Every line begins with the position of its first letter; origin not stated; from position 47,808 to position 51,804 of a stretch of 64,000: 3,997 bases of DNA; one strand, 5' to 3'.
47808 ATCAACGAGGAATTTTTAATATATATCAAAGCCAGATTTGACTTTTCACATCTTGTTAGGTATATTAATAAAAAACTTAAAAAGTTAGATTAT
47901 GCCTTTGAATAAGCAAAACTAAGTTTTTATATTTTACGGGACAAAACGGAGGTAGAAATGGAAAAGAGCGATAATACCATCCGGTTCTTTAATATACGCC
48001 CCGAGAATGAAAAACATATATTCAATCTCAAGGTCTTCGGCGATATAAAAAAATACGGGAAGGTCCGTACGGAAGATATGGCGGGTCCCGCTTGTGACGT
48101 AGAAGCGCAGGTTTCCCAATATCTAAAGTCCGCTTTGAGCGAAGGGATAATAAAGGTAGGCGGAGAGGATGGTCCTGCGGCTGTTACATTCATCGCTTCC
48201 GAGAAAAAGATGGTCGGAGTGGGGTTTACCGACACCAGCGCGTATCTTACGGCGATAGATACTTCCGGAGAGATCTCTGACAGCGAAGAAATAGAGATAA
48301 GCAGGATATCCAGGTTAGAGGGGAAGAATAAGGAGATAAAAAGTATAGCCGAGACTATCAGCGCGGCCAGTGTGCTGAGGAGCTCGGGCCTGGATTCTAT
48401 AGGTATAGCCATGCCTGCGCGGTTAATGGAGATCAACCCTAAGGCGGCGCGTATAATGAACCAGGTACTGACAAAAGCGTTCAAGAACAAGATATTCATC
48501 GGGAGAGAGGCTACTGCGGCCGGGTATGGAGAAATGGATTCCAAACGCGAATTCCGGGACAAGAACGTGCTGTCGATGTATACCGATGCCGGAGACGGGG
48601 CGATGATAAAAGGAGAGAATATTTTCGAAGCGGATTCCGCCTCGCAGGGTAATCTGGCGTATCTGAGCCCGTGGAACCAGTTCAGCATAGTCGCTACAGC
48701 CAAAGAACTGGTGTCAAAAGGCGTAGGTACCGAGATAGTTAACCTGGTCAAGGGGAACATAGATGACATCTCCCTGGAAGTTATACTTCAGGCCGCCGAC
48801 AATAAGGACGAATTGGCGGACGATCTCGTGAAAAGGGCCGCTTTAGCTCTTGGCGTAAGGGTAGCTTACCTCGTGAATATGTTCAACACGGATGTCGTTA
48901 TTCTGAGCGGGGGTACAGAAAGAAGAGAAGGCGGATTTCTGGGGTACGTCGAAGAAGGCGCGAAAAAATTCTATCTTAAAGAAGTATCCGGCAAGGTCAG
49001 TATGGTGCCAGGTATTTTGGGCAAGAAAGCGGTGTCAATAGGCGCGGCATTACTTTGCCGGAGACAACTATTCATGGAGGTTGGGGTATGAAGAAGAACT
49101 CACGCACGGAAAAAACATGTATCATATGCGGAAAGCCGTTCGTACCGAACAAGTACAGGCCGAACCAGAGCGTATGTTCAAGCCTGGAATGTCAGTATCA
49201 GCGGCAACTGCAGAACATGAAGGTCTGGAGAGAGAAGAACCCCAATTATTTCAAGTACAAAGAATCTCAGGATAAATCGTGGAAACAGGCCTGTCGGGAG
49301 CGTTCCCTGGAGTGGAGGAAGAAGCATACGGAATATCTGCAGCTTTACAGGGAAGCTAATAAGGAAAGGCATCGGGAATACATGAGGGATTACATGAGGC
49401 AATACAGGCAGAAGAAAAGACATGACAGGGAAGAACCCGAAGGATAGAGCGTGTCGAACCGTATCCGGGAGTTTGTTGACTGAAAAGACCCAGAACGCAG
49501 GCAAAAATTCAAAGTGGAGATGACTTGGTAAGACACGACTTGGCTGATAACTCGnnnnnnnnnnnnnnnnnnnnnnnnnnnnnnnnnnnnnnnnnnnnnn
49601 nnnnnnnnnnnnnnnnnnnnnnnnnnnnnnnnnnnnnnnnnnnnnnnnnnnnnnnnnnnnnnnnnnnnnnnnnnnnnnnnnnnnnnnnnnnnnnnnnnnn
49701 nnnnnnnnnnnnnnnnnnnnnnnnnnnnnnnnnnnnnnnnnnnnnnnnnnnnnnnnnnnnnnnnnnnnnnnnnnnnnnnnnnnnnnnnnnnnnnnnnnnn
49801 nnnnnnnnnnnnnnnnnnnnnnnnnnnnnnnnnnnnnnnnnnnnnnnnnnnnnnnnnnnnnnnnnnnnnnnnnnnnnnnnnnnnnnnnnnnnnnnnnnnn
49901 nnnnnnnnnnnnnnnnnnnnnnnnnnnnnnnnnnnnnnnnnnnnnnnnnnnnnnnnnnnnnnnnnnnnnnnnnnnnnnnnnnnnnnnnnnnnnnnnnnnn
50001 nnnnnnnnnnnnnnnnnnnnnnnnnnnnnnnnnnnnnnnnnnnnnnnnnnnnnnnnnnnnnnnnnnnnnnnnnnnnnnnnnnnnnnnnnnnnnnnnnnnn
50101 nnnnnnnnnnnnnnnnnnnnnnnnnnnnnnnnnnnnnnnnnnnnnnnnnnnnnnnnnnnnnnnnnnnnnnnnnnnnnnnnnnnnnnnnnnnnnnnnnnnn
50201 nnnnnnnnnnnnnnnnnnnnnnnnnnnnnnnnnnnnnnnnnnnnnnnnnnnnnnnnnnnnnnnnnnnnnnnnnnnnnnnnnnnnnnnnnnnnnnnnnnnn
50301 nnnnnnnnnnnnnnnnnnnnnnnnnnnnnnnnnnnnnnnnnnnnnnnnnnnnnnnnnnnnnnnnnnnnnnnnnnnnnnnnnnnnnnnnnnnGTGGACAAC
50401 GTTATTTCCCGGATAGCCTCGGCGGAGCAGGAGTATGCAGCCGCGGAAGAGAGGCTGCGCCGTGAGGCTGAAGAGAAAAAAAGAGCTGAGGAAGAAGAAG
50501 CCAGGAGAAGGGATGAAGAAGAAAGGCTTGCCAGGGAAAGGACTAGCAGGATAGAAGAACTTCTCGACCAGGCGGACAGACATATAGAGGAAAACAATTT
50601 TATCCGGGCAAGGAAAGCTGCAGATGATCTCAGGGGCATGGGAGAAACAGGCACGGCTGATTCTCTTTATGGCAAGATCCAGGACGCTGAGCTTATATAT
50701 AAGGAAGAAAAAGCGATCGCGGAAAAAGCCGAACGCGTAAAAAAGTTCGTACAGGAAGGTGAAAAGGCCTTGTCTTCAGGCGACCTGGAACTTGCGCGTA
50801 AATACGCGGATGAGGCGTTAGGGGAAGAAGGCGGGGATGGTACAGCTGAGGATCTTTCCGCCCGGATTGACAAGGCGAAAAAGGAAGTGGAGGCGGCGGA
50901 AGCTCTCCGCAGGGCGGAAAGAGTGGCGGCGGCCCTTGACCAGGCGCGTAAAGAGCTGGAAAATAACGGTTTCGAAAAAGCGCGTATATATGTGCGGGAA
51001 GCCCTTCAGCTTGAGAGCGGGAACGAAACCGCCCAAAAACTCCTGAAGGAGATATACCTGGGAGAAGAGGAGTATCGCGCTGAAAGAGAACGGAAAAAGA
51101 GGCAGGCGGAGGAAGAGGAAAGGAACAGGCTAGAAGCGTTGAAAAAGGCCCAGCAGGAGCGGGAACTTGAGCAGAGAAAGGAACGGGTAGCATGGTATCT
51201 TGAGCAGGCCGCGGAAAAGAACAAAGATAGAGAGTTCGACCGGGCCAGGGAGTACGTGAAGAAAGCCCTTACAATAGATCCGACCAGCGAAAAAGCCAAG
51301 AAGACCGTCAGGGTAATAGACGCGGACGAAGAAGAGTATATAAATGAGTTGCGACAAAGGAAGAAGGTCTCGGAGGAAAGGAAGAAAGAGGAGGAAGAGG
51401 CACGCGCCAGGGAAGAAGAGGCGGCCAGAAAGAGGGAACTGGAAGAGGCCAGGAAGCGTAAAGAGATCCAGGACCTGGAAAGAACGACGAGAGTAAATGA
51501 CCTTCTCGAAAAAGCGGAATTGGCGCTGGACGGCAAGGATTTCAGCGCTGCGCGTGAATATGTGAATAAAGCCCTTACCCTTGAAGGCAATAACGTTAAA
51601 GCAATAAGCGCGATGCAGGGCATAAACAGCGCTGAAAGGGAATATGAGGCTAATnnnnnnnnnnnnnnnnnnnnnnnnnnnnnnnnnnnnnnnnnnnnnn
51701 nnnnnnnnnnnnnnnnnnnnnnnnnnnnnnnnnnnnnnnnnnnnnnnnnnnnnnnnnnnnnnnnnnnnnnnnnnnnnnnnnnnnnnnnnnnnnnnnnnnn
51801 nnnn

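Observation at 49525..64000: Giant TolC-fusion protein heading a membrane fusion protein plus double-RND module: an unusual tripartite envelope machine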

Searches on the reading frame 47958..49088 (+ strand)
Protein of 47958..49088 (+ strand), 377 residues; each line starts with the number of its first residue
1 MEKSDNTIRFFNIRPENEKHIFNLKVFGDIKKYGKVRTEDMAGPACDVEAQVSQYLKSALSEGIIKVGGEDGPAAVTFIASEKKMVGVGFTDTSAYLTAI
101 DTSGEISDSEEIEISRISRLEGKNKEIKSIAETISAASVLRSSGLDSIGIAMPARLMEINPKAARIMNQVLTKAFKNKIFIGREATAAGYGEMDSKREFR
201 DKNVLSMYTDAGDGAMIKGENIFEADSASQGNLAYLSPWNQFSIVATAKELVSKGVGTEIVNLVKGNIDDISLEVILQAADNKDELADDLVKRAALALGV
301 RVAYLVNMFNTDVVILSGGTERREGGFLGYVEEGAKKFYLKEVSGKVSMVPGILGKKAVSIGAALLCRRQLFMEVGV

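Call 38: search_protein_families(library=ncbifam, proteins=[window:47958-49088:+], max_evalue=0.001)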
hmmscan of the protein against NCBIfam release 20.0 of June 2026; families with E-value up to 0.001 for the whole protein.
window:47958-49088:+ (377 aa): 6 families
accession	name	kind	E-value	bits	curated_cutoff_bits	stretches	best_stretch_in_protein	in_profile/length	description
NF047937.1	TransRegNagC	equivalog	6.2e-12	45.4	650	1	241-371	264-387/399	DNA-binding transcriptional regulator NagC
TIGR00744.1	ROK_glcA_fam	subfamily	1e-06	28.2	260.35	1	244-371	186-312/318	ROK family glucokinase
NF003461.0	PRK05082.1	subfamily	2.2e-06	27.3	283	1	97-370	15-289/291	N-acetylmannosamine kinase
NF007251.0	PRK09698.1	equivalog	2.7e-05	23.6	253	1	167-371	98-300/304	allose kinase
NF049930.1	TransRegMlc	equivalog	3e-05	23.5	530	1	269-366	292-389/405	sugar metabolism global transcriptional regulator Mlc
NF042998.1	bglucokin_BglK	equivalog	0.00011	21.5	550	1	264-349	188-272/291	beta-glucoside kinase BglK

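Call 82: search_protein_families(library=pfam, proteins=[window:47958-49088:+], max_evalue=0.01)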
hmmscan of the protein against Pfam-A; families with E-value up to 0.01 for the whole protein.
window:47958-49088:+ (377 aa): 1 family
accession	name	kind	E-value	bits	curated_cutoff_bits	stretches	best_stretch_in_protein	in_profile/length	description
PF00480.26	ROK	-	3.1e-11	43.8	22.9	1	258-369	182-293/294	ROK family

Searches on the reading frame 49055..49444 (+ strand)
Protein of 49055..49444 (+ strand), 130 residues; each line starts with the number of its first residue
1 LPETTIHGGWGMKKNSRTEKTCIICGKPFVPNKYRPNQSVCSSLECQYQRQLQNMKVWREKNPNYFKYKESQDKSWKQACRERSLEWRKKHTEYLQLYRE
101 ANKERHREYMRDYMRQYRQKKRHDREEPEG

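Call 38: search_protein_families(library=ncbifam, proteins=[window:49055-49444:+], max_evalue=0.001)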
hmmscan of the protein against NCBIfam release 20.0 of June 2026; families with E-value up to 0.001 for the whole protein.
window:49055-49444:+ (130 aa): 0 families

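Call 82: search_protein_families(library=pfam, proteins=[window:49088-49444:+], max_evalue=0.01)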
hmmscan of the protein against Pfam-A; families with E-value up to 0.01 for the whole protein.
window:49088-49444:+ (119 aa): 0 families

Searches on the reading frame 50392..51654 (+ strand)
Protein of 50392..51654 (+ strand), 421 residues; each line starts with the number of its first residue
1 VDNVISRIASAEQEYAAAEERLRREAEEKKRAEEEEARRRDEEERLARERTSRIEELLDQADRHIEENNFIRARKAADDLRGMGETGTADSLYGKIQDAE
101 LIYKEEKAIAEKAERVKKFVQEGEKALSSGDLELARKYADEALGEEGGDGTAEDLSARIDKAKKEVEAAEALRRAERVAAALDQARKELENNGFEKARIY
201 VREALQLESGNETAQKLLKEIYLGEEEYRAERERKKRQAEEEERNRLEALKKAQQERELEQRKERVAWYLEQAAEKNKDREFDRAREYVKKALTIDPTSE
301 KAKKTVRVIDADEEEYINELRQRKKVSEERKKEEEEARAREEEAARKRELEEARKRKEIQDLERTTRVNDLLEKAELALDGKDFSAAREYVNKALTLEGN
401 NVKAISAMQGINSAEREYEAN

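Call 71: predict_structure(protein=window:50392-51654:+)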
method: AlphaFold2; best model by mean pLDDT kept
length: 421 residues; sequences in the alignment: 1
mean_pLDDT: 88.1   pTM: 0.36
mean pLDDT of the five models: 88.1, 87.1, 86.2, 82.3, 78.4
residues with pLDDT >= 90: 253; 70-90: 139; 50-70: 26; < 50: 3
segments of 3 or more residues with pLDDT < 50: 1-3
pLDDT, mean of each block of 10 residues (from residue 1): 54 72 81 84 90 93 93 95 93 93 90 90 94 94 80 91 92 93 96 95 94 95 91 87 90 91 94 95 96 94 94 93 83 71 67 76 87 91 91 88 89 86 61
secondary structure, 60 per line:
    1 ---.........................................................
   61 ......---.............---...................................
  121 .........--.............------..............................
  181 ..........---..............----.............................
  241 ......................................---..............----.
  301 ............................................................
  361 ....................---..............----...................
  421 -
elements in order: H4-66 H70-82 H86-129 H132-144 H151-190 H194-207 H212-278 H282-295 H300-380 H384-397 H402-420

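Call 73: fold_search(model_id=the predicted structure, library=pdb)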
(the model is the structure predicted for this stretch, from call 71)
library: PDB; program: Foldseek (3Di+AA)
matches with E <= 10: 848; with E <= 0.001: 7
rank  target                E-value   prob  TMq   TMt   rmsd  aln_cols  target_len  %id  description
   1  8chy                  2.9e-05  1.00  0.12  0.18  69.3       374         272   15  Crystal structure of an 8-repeat consensus TPR superhelix with Zinc. (released 2024-02-21)
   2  9qhb                  1.1e-04  1.00  0.12  0.19  68.5       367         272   15  Crystal structure of 16-repeat CTPR protein with eliminated coordination sites (released 2025-10-22)
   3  3ieg_A                1.7e-04  1.00  0.15  0.17  62.2       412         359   13  Crystal Structure of P58(IPK) TPR Domain at 2.5 A (released 2010-03-31)
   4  9qhc_B                1.9e-04  1.00  0.13  0.19  67.3       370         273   15  Crystal structure of 8-repeat CTPR protein with eliminated coordination sites (released 2025-10-22)
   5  2y4t_A                2.1e-04  1.00  0.15  0.15  66.2       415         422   13  Crystal structure of the human co-chaperone P58(IPK) (released 2011-08-10)
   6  2y4t_B                2.8e-04  1.00  0.12  0.12  69.9       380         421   13  Crystal structure of the human co-chaperone P58(IPK) (released 2011-08-10)
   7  3uq3_A                3.1e-04  1.00  0.15  0.23  69.7       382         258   13  TPR2AB-domain:pHSP90-complex of yeast Sti1 (released 2012-01-18)
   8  9qhc_A                1.1e-03  1.00  0.15  0.22  44.0       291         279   18  Crystal structure of 8-repeat CTPR protein with eliminated coordination sites (released 2025-10-22)
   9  8dtg_A                1.8e-03  0.99  0.13  0.07  59.8       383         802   15  Cryo-EM structure of Arabidopsis SPY alternative conformation 1 (released 2023-03-08)
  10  6eou                  2.0e-03  0.97  0.12  0.15  67.9       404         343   13  O-GlcNAc transferase TPR domain with the intellectual disability associated mutation L254F (released 2018-05-09)
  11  8dtg_B                2.2e-03  0.98  0.12  0.07  62.4       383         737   12  Cryo-EM structure of Arabidopsis SPY alternative conformation 1 (released 2023-03-08)
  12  4r7s                  2.9e-03  0.99  0.11  0.18  75.0       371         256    9  Crystal structure of a tetratricopeptide repeat protein (PARMER_03812) from Parabacteroides merdae ATCC 43184 at 2.39 A  (released 2014-10-01)
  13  1w3b_A                2.9e-03  0.94  0.12  0.13  70.8       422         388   12  The superhelical TPR domain of O-linked GlcNAc transferase reveals structural similarities to importin alpha. (released 2004-09-09)
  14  7kw7_E                3.0e-03  0.99  0.12  0.15  54.4       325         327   14  Atomic cryoEM structure of Hsp90-Hsp70-Hop-GR (released 2021-12-08)
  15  8dtf_A                3.2e-03  0.96  0.13  0.07  59.8       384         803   15  Cryo-EM structure of the full length Arabidopsis SPY with complete TPRs (released 2023-03-08)
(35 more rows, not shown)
